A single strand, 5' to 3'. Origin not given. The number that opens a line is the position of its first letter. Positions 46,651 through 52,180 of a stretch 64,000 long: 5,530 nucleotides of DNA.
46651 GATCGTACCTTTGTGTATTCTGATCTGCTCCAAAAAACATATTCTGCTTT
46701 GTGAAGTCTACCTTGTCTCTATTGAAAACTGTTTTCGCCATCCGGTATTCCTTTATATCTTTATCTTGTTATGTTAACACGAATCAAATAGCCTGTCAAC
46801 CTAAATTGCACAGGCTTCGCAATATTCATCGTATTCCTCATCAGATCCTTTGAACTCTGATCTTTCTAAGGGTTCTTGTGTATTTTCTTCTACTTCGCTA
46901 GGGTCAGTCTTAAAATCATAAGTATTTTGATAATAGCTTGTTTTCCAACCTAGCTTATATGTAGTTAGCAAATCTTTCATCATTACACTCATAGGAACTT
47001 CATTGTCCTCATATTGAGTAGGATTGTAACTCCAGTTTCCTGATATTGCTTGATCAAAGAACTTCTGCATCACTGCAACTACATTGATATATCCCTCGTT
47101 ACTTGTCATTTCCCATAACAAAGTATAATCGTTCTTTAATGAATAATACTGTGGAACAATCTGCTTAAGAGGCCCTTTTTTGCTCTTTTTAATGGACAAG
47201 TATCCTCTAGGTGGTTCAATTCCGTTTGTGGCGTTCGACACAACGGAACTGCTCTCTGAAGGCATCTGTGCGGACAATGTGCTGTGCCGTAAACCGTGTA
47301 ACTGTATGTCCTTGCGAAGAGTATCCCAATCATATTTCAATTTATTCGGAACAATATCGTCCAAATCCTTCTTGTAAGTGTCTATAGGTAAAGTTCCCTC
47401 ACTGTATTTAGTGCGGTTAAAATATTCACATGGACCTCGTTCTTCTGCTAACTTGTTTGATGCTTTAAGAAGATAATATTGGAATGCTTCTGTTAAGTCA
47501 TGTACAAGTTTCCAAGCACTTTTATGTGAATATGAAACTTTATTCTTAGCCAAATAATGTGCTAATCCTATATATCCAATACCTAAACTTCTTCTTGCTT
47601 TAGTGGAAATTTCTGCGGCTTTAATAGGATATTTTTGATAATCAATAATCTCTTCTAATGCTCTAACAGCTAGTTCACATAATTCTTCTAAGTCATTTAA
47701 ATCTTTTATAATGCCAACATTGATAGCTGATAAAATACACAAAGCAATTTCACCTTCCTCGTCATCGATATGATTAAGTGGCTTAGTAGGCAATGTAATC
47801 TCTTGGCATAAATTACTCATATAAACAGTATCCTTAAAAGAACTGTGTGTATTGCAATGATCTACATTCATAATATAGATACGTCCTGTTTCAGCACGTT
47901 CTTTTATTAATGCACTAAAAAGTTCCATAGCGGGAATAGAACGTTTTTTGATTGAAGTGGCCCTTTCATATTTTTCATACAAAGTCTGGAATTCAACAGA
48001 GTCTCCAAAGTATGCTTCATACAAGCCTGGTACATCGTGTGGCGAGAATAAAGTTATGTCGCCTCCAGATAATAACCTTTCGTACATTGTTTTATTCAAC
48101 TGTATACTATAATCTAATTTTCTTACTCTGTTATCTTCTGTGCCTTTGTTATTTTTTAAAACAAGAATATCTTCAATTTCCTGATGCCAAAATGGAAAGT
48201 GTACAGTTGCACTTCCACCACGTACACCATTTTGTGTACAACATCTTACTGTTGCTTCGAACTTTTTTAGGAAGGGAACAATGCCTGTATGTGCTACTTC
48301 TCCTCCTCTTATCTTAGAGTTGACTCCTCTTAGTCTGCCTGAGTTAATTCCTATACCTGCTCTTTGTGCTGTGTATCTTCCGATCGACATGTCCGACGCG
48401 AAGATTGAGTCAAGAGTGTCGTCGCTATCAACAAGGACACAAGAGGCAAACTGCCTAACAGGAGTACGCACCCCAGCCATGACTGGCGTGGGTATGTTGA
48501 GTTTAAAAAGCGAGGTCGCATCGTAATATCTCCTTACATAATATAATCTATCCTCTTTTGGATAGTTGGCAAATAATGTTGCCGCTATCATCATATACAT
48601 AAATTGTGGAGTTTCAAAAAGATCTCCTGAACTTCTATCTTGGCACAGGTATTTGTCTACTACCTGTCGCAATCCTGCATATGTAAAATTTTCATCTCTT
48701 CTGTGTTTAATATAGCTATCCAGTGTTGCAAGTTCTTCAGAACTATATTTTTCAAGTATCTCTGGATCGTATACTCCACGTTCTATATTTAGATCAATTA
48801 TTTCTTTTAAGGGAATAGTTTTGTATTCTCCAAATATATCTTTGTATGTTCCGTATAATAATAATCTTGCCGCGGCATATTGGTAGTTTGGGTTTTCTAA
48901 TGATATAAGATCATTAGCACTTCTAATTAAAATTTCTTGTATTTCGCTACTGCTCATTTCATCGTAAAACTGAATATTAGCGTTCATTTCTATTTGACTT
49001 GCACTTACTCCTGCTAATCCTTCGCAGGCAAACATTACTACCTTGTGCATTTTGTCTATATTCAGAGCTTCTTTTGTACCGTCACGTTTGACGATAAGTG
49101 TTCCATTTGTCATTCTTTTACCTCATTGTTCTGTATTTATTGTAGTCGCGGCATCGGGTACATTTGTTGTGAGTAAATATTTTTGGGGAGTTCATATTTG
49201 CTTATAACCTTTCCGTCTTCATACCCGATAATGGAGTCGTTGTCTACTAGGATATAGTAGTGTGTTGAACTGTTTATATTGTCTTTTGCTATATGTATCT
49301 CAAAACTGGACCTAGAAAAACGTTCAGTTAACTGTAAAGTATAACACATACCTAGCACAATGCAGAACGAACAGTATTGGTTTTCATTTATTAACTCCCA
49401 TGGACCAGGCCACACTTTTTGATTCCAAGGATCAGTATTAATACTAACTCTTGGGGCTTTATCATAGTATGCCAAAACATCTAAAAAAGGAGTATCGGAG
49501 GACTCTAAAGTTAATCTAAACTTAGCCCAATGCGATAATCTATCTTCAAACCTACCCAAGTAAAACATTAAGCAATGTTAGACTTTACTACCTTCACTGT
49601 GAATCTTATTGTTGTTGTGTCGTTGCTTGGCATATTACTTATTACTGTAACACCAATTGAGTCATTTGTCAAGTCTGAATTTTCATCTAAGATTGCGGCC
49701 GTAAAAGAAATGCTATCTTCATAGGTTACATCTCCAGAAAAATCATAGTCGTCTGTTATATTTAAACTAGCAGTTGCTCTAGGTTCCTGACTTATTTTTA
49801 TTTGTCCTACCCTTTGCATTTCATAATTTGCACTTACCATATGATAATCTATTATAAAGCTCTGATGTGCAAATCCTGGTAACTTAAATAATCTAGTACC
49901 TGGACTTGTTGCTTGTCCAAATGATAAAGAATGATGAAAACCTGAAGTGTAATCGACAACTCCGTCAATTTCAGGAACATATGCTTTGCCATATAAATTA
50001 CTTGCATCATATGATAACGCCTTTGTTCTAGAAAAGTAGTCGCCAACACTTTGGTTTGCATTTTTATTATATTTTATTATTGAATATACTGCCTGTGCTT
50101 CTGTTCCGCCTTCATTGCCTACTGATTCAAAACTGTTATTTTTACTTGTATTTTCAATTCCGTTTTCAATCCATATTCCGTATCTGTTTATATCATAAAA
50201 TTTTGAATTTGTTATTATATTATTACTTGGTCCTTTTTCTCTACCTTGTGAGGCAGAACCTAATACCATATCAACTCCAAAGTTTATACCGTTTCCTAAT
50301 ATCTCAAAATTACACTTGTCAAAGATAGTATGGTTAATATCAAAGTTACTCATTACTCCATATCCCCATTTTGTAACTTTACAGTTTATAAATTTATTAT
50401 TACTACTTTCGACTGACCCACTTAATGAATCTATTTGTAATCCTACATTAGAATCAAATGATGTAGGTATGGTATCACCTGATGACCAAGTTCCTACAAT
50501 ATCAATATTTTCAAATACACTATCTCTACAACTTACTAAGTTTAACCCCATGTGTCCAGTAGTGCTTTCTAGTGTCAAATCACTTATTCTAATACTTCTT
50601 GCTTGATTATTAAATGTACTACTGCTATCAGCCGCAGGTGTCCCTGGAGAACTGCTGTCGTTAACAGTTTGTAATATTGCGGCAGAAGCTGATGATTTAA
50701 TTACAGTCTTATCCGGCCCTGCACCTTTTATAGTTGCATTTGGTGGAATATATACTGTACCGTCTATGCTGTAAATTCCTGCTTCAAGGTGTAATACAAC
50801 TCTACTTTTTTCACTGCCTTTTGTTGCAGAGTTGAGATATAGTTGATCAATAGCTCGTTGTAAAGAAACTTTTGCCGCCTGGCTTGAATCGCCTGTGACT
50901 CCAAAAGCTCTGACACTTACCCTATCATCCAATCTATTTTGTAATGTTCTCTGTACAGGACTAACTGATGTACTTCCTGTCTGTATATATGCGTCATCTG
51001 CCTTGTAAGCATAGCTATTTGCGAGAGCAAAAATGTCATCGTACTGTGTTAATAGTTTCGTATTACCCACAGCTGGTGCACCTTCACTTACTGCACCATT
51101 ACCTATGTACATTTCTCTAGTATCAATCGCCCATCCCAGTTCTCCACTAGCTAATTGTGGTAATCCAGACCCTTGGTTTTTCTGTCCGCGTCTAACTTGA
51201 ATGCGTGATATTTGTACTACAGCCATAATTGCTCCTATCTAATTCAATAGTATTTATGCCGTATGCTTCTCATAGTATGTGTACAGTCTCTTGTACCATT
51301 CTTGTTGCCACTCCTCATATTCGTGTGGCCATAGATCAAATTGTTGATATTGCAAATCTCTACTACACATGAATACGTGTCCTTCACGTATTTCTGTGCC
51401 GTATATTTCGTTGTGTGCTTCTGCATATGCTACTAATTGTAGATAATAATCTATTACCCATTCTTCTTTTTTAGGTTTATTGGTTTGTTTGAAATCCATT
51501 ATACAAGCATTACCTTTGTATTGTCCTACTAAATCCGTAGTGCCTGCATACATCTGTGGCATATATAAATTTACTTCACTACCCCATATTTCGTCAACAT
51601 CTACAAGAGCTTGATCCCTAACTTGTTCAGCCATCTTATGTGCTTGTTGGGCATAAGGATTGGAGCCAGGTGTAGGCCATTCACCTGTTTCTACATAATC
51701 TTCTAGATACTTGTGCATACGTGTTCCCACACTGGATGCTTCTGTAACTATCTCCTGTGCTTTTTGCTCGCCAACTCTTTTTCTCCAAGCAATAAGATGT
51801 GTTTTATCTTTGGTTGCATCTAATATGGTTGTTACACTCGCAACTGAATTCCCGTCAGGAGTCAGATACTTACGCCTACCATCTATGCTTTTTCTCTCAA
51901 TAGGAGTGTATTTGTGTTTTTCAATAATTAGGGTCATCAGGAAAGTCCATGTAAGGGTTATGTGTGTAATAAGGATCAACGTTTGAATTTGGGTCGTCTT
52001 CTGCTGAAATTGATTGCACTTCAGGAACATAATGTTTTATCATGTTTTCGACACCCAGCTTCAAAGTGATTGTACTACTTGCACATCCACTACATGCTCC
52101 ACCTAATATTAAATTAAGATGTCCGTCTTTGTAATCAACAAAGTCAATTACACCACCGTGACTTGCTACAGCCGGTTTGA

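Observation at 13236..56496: Leaderless late-gene programme: TAAATA-N4/5-ATG at 13 genes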

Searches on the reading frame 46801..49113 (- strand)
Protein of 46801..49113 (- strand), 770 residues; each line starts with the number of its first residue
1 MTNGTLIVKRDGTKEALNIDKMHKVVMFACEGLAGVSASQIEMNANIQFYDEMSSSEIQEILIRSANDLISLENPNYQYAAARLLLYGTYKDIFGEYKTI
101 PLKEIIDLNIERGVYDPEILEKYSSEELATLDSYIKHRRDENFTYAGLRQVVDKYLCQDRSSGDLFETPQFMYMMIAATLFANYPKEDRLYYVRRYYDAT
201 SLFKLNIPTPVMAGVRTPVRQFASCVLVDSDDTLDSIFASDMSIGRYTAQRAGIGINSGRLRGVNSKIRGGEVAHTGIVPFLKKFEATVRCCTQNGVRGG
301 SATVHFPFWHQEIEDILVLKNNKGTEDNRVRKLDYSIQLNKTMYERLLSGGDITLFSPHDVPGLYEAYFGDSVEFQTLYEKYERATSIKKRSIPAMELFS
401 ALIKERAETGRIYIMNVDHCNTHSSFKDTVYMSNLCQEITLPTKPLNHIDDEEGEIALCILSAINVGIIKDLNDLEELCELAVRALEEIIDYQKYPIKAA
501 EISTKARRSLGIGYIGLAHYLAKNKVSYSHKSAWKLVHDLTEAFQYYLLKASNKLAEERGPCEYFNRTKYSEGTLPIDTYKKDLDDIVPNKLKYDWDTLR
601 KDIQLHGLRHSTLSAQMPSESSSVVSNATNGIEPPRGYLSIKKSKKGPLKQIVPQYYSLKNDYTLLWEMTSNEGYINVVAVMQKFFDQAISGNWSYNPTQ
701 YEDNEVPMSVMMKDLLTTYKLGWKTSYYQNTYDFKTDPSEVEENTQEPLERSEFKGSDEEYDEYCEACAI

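Call 16: search_dna_similar(query=window:46801-49113:-, collection=phages, mode=protein, max_rows=15)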
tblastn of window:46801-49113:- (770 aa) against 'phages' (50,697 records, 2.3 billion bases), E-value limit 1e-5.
The search stops at 5000 records and this limit was reached: more records match than are counted here, and every count below describes the 5000 best-scoring records only.
Records with a match: at least 5000; places in all: 5059; records where one place covers at least 80% of the query: 4617.
Best place of each record, by identity: 60-80% 470; <60% 4530.
By first word of the organism name: Escherichia 1138; Vibrio 598; Salmonella 571; Klebsiella 458; Synechococcus 377; Staphylococcus 295; Bacillus 250; Shigella 118; Pseudomonas 107; Acinetobacter 80; and 78 more.
By host as written in the record: - 1018; Escherichia coli 420; Klebsiella pneumoniae 153; Synechococcus 107; Staphylococcus aureus 92; Escherichia coli O157:H7 65; Salmonella enterica 60; Salmonella enterica subsp. enterica serovar Enteritidis PT1 60; and 1019 more.
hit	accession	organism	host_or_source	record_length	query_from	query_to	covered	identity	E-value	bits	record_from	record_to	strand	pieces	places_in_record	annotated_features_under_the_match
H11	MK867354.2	Synechococcus phage S-SCSM1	Synechococcus sp. WH 7803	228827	1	770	100%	70.7%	0e+0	1123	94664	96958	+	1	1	ribonucleotide-diphosphate reductase subunit alpha | ribonucleotide-diphosphate reductase subunit beta | DNA primase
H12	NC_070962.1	Synechococcus phage S-SCSM1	Synechococcus sp. WH 7803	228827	1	770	100%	70.7%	0e+0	1123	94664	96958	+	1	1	ribonucleotide reductase | ribonucleotide reductase class Ia beta subunit | DNA primase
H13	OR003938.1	Synechococcus phage DSL-LC03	Synechococcus sp.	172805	1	770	100%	70.2%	0e+0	1126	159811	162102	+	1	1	ribonucleoside-diphosphate reductase large subunit | ribonucleoside diphosphate reductase small subunit | DNA primase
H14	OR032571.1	Synechococcus phage DSL-LC02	Synechococcus sp.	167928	1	770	100%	69.8%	0e+0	1119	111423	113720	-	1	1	ribonucleoside-diphosphate reductase subunit alpha | DNA primase subunit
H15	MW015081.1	Synechococcus phage S-SRM01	Synechococcus sp. KCZYC6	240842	1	770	100%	69.7%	0e+0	1132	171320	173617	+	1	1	putative ribonucleotide reductase A subunit | DNA primase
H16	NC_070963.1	Synechococcus phage S-SRM01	Synechococcus sp. KCZYC6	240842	1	770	100%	69.7%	0e+0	1132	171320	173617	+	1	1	ribonucleotide reductase | DNA primase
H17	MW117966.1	Synechococcus phage S-H9-1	Synechococcus sp. MW02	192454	1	770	100%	69.7%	0e+0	1120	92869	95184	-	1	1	ribonucleotide reductase subunit A | ribonucleotide reductase subunit B | DNA primase subunit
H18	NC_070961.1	Synechococcus phage S-H9-1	Synechococcus sp. MW02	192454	1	770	100%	69.7%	0e+0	1120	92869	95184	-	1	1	ribonucleotide reductase | ribonucleotide reductase class Ia beta subunit | DNA primase subunit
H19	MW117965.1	Synechococcus phage S-H38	Synechococcus sp. MW02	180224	1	732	95%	73.3%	0e+0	1127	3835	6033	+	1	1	ribonucleotide reductase subunit A | DNA primase subunit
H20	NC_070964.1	Synechococcus phage S-H38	Synechococcus sp. MW02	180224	1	732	95%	73.3%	0e+0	1127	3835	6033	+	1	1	ribonucleotide reductase | DNA primase subunit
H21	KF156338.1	Synechococcus phage ACG-2014h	Synechococcus sp. WH7803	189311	1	770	100%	69.5%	0e+0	1114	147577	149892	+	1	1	aerobic NDP reductase | ribonucleotide reductase A | DNA primase subunit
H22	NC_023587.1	Synechococcus phage ACG-2014h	Synechococcus sp. WH7803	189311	1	770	100%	69.5%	0e+0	1114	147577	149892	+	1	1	ribonucleotide reductase large subunit | ribonucleoside diphosphate reductase small subunit | DNA primase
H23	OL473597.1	Synechococcus phage S-SZBM1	Synechococcus sp. CB0101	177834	7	770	99%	70.0%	0e+0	1116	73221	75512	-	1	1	NrdA | hypothetical protein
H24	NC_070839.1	Synechococcus phage S-SZBM1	Synechococcus sp. CB0101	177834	7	770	99%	70.0%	0e+0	1116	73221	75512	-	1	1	ribonucleotide reductase | hypothetical protein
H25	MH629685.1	Synechococcus virus S-PRM1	Synechococcus sp. WH 7803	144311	1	770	100%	69.4%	0e+0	1113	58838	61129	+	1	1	ribonucleotide reductase subunit A | ribonucleotide reductase class Ia alpha subunit | hypothetical protein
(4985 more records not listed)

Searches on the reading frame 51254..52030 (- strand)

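Call 11: search_protein_families(library=phrogs, proteins=[window:51254-52030:-], max_evalue=0.00001)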
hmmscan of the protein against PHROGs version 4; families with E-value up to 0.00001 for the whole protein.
window:51254-52030:- (258 aa): 2 families
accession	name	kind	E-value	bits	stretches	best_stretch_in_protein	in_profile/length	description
phrog_298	-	DNA, RNA and nucleotide metabolism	3.5e-52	178.6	1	37-256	40-261/293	exonuclease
phrog_434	-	DNA, RNA and nucleotide metabolism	2.3e-06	28.1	1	65-203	72-191/372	RecE-like recombination exonuclease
